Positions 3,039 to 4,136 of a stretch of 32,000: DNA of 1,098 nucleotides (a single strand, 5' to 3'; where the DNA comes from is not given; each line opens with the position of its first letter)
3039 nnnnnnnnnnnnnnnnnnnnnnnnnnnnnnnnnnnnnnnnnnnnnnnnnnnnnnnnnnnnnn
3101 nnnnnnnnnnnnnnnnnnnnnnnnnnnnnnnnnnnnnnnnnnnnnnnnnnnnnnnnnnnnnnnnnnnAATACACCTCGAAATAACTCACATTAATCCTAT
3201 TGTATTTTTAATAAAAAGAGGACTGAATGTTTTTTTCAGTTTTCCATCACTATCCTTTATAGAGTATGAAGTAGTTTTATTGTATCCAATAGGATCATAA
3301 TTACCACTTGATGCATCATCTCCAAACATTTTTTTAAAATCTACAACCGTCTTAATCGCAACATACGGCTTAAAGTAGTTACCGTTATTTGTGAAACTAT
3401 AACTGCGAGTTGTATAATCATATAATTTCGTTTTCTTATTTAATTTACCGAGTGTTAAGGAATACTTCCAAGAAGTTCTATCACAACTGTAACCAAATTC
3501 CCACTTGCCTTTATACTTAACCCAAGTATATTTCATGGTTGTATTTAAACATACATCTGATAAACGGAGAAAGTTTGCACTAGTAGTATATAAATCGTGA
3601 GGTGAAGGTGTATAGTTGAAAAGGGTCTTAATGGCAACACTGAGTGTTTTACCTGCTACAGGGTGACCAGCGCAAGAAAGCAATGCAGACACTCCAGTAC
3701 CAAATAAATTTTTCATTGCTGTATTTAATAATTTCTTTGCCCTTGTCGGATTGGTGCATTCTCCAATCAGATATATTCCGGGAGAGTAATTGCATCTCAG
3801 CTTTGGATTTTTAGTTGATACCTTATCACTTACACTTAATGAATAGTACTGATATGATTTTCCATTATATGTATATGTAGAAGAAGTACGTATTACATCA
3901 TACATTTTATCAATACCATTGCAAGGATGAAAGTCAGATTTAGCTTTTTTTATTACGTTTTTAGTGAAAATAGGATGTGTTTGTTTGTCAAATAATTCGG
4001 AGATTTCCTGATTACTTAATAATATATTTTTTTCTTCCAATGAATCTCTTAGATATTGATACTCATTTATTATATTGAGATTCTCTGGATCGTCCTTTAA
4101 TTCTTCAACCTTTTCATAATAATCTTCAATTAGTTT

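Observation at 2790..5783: Second, paralogous locus: same N-terminal module (here duplicated) fused to a completely different C-terminal domain and a different small downstream protein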

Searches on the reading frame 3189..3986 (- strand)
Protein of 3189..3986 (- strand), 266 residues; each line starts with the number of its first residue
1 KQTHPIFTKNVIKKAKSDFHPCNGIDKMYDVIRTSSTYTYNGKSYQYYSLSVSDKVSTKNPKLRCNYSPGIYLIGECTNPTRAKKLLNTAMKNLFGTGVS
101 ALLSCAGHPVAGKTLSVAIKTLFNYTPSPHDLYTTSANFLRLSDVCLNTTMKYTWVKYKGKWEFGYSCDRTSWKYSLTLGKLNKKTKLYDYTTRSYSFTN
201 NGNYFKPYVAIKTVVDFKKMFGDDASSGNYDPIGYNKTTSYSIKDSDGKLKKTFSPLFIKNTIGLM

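Call 19: find_homologous_proteins(query=window:3189-3986:-, max_evalue=0.01)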
Query window:3189-3986:- (266 aa): 5 proteins with E <= 0.01 among 296 candidates.
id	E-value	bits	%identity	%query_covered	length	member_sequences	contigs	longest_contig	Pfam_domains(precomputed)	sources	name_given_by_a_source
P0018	4.2e-120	418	73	97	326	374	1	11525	-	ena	-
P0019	1.2e-99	351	60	98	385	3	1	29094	-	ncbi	-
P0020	4.0e-89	316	59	90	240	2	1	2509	-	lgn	-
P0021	5.4e-79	283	73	65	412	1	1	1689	PF01098.25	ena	-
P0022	2.2e-28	117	75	29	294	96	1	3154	-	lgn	-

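Call 21: find_encoding_contigs(protein=P0019, flank=6000, max_places=3)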
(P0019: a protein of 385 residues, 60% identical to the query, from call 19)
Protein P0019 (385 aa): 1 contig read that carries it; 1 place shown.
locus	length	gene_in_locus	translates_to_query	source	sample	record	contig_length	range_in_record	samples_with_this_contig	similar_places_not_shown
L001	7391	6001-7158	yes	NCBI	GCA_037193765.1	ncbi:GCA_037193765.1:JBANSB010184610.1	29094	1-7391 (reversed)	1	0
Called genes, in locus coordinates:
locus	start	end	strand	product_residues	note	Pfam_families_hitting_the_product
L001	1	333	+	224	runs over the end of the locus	PF14285:DUF4367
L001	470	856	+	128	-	-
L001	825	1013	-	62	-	-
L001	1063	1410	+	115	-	PF09683:Lactococcin_972 (weak)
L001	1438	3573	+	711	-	PF07242:DUF1430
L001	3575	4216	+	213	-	PF02463:SMC_N, PF00005:ABC_tran, PF13175:AAA_15 (faint), PF13304:AAA_21 (faint)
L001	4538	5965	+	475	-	-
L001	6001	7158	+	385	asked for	-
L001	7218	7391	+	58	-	?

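Call 22: find_encoding_contigs(protein=P0018, flank=6000, max_places=3)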
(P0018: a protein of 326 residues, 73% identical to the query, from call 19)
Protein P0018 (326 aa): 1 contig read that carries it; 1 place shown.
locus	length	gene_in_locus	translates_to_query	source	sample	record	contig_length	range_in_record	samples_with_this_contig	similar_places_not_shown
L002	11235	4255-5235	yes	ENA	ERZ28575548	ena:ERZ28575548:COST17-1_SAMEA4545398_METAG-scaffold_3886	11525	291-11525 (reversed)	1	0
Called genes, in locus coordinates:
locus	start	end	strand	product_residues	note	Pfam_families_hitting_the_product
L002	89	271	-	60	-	-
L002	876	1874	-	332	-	PF03796:DnaB_C (faint), PF13481:AAA_25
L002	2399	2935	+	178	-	PF04542:Sigma70_r2, PF08281:Sigma70_r4_2, PF04545:Sigma70_r4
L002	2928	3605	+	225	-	PF14285:DUF4367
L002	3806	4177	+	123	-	-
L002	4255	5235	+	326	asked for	-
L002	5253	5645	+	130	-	-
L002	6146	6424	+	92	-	PF00589:Phage_integrase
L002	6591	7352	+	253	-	PF00072:Response_reg, PF04397:LytTR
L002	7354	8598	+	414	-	PF14501:HATPase_c_5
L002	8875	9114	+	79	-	PF04647:AgrB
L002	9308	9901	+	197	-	-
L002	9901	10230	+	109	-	PF20212:DUF6572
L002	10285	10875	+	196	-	PF07591:PT-HINT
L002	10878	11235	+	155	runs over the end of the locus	PF11163:DUF2947 (weak)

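Call 33: search_protein_representatives(protein=window:3189-3986:-)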
Query: 266 residues. Proteins with E-value up to 0.001 (for the whole library): 10; up to 1e-10: 9; up to 1e-30: 4. The best 10 are listed.
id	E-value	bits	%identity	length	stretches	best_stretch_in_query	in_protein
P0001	4.0e-170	580.3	84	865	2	1-266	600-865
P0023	1.2e-100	352.5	56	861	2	8-266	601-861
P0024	2.0e-85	302.7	56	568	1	12-266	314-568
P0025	1.1e-43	165.9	37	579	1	5-265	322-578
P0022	7.1e-29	117.3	74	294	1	8-85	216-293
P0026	7.9e-27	110.6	32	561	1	12-258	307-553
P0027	7.6e-20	87.7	32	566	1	9-250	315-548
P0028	1.5e-17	80.2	31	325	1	15-265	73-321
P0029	2.6e-15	72.8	28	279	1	24-266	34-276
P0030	6.7e-07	45.3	43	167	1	13-77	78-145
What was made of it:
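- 3186..3935 (-): C-terminal tip domain, the candidate toxin, aa ~617-865 plus the stop codon. Only 10 representatives with E up to 0.001 in 1.84e9 proteins (call 33).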

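Call 43: predict_structure(alignment_id=A3)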
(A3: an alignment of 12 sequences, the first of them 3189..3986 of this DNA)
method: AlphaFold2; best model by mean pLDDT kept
length: 266 residues; sequences in the alignment: 12
mean_pLDDT: 70.7   pTM: 0.63
mean pLDDT of the five models: 70.7, 68.3, 63.2, 60.2, 59.6
residues with pLDDT >= 90: 59; 70-90: 112; 50-70: 19; < 50: 76
segments of 3 or more residues with pLDDT < 50: 1-16, 76-135
pLDDT, mean of each block of 10 residues (from residue 1): 30 50 87 92 93 87 83 52 47 42 40 35 34 51 87 92 90 86 76 84 73 92 79 86 75 86 87
secondary structure, 60 per line:
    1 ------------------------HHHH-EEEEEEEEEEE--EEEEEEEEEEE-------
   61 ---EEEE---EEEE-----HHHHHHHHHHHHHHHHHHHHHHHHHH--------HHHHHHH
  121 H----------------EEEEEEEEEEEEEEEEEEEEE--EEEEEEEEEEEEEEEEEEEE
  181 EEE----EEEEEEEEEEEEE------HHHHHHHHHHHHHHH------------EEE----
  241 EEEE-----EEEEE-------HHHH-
elements in order: H25-28 E30-40 E43-53 E64-67 E71-74 H80-105 H114-121 E138-158 E161-183 E188-200 H207-221 E234-236 E241-244 E250-254 H262-265
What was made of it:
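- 3186..3935 (-): AF2 pLDDT is 70.7 with a confident beta core (call 43).
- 3582..3761 (-): Gly/Ala/Ser-rich amphipathic insertion within the tip, aa 675-734. Low-confidence helices in the AF2 model, fragment residues 76-135 (call 43).
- The tip model is of only moderate confidence (pLDDT 70.7, call 43).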

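Call 47: fold_search(model_id=the predicted structure, library=pdb)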
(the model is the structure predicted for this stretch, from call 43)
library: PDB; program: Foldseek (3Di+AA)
matches with E <= 10: 517; with E <= 0.001: 0
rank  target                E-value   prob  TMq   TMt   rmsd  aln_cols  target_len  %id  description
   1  7brm_A                7.8e-02  0.25  0.19  0.20  26.5       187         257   16  Architecture of curli complex (released 2020-07-15)
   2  6yfb_AA               9.3e-02  0.14  0.12  0.18  18.6       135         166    9  Virus-like particle of bacteriophage AVE016 (released 2020-09-02)
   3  4akr_D                9.8e-02  0.06  0.10  0.11  24.4       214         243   14  Crystal Structure of the cytoplasmic actin capping protein Cap32_34 from Dictyostelium discoideum (released 2012-07-04)
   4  6lqh_A                1.2e-01  0.11  0.16  0.18  26.2       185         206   14  High resolution architecture of curli complex (released 2020-07-15)
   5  8jyw_A                1.4e-01  0.06  0.10  0.10  29.4       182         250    8  Cryo-EM structure of the gasdermin pore from Trichoplax adhaerens (released 2024-05-01)
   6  4uv3_A                2.0e-01  0.09  0.16  0.17  26.0       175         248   13  Structure of the curli transport lipoprotein CsgG in its membrane- bound conformation (released 2014-09-24)
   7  6i3y_F                2.0e-01  0.04  0.10  0.13  18.2       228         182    6  Crystal structure of the human mitochondrial PRELID1K58V-TRIAP1 complex with PS (released 2019-03-20)
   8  9pe0_A                2.0e-01  0.03  0.10  0.11  29.9       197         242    6  CryoEM structure of the GSDME pore, C27 (released 2026-03-25)
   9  6yf9_AA               2.3e-01  0.14  0.12  0.21  18.7       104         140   10  Virus-like particle of bacteriophage AVE002 (released 2020-09-02)
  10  9do7_M                2.5e-01  0.03  0.09  0.06  42.3       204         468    7  Membrane-spanning OlyA/PlyB pore complex (released 2025-09-24)
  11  6yft_AA               2.7e-01  0.09  0.11  0.23  19.0       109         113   14  Virus-like particle of Wenzhou levi-like virus 1 (released 2020-09-02)
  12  1tkl_A                3.0e-01  0.08  0.13  0.11  17.2       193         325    9  Yeast Oxygen-Dependent Coproporphyrinogen Oxidase (released 2004-07-20)
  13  6yfo_AA               3.2e-01  0.06  0.10  0.18  21.3       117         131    7  Virus-like particle of bacteriophage GQ-907 (released 2020-09-02)
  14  6yfi_A                3.3e-01  0.10  0.12  0.19  18.7       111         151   10  Bacteriophage EMS014 coat protein (released 2020-09-02)
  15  4q79_H                3.3e-01  0.08  0.15  0.20  23.1       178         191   11  Structure of a HG-derivative CsgG (released 2014-12-17)
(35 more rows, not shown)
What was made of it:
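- The weak top fold hits are pore assemblies: CsgG, gasdermin pore, PlyB and polyC9 (call 47).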

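Call 78: fold_search(model_id=the predicted structure, library=viral)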
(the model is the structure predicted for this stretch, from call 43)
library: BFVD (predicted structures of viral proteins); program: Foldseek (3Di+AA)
matches with E <= 10: 775; with E <= 0.001: 0
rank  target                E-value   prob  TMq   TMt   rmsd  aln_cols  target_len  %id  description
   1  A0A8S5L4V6            5.3e-03  0.51  0.13  0.23  18.8       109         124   12  Coat protein [ssRNA phage SRR7976310_9]
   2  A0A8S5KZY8            5.6e-03  0.51  0.11  0.22  17.3       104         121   10  Coat protein [ssRNA phage Zoerhiza.1_6]
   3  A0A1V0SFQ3            6.2e-03  0.15  0.12  0.11  28.1       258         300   12  Uncharacterized protein [Hokovirus HKV1]
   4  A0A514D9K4            1.8e-02  0.09  0.11  0.14  28.7       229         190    7  Uncharacterized protein (Fragment) [Leviviridae sp.]
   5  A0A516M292            1.8e-02  0.09  0.10  0.09  28.7       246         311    8  (no name in the UniProt tables at hand)
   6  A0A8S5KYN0            2.1e-02  0.41  0.13  0.21  17.9       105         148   13  Coat protein [ssRNA phage Gerhypos.2_24]
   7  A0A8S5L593            2.8e-02  0.33  0.12  0.22  16.7        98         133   10  Coat protein [ssRNA phage SRR5467091_13]
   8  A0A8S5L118            2.8e-02  0.18  0.16  0.13  35.5       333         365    9  Maturation protein [ssRNA phage SRR6960551_6]
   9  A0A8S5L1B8            4.7e-02  0.41  0.18  0.12  24.0       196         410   11  Maturation protein [ssRNA phage SRR7976310_7]
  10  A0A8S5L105            4.9e-02  0.23  0.16  0.11  38.1       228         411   10  Maturation protein [ssRNA phage SRR7976323_4]
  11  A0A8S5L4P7            4.9e-02  0.20  0.11  0.22  16.6       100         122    9  Coat protein [ssRNA phage Zoerhiza.2_18]
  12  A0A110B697            4.9e-02  0.04  0.09  0.04  30.9       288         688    6  (no name in the UniProt tables at hand)
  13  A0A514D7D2            5.2e-02  0.21  0.12  0.22  20.8       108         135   16  Coat protein [Leviviridae sp.]
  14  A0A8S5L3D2            5.5e-02  0.38  0.14  0.28  19.5       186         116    6  Coat protein [ssRNA phage Gephyllon.1_28]
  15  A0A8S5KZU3            6.1e-02  0.23  0.13  0.24  17.8       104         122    9  Coat protein [ssRNA phage SRR5466725_22]
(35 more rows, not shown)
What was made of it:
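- Tried and rejected: Foldseek of the tip model against PDB and BFVD: nothing with E up to 0.001 (calls 47, 78).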

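Call 80: find_encoding_contigs(protein=P0025, flank=3000, max_places=2)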
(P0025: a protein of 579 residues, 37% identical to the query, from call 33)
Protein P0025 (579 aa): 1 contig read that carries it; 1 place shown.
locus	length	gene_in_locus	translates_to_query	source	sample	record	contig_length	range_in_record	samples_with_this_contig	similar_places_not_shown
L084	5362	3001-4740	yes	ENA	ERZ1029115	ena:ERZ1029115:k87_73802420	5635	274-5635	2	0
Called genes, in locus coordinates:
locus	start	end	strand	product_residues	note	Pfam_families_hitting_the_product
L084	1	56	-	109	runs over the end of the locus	?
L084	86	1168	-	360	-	PF00266:Aminotran_5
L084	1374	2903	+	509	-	PF13541:ChlI, PF01078:Mg_chelatase, PF00493:MCM (faint), PF07728:AAA_5 (weak), PF13335:Mg_chelatase_C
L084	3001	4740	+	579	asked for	-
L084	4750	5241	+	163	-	-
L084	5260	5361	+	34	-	?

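Call 81: find_encoding_contigs(protein=P0026, flank=3000, max_places=2)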
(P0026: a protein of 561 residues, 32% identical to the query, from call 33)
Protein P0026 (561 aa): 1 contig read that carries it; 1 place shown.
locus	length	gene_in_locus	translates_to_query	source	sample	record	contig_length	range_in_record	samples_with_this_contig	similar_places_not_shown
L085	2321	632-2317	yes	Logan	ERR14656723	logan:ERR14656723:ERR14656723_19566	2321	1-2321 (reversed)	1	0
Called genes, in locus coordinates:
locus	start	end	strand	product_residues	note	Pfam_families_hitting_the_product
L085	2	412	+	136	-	?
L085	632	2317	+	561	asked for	-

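Call 82: find_encoding_contigs(protein=P0027, flank=3000, max_places=2)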
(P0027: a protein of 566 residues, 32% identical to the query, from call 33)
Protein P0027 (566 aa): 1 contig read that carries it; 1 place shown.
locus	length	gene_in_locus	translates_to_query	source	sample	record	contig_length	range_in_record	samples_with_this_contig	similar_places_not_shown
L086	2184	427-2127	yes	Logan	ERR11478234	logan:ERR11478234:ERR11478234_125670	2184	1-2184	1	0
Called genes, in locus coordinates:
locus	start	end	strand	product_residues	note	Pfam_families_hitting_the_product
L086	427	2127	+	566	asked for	PF23981:DUF7305 (weak)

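Call 92: search_solved_structures(query=A9, max_evalue=10)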
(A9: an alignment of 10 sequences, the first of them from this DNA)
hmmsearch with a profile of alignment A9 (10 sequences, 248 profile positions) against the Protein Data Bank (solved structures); distinct sequences matched with E-value up to 10: 1.
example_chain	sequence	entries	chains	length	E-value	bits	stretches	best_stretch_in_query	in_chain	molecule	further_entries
5xz3_A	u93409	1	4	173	0.42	13.4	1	51-100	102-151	Peptidoglycan-recognition protein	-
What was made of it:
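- One marginal profile hit to a peptidoglycan-recognition protein, E 0.42 (call 92).
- Tried and rejected: Profile of the tip against PDB: one chance-level hit, E 0.42 (call 92).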

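Call 93: search_protein_families(library=pfam, alignment_id=A9, max_evalue=1)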
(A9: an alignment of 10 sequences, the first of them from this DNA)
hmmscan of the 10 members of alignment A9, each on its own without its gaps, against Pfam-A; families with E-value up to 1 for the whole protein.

A. member 1, seq(249 aa): 0 families

B. families by the number of members that match (of 10 scanned): 2 families
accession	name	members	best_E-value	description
PF15966.10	F-box_4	1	0.054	F-box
PF13072.11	MciZ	1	0.22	Mother cell inhibitor of FtsZ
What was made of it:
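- Tried and rejected: Pfam on 10 tip homologues: nothing meaningful (call 93).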
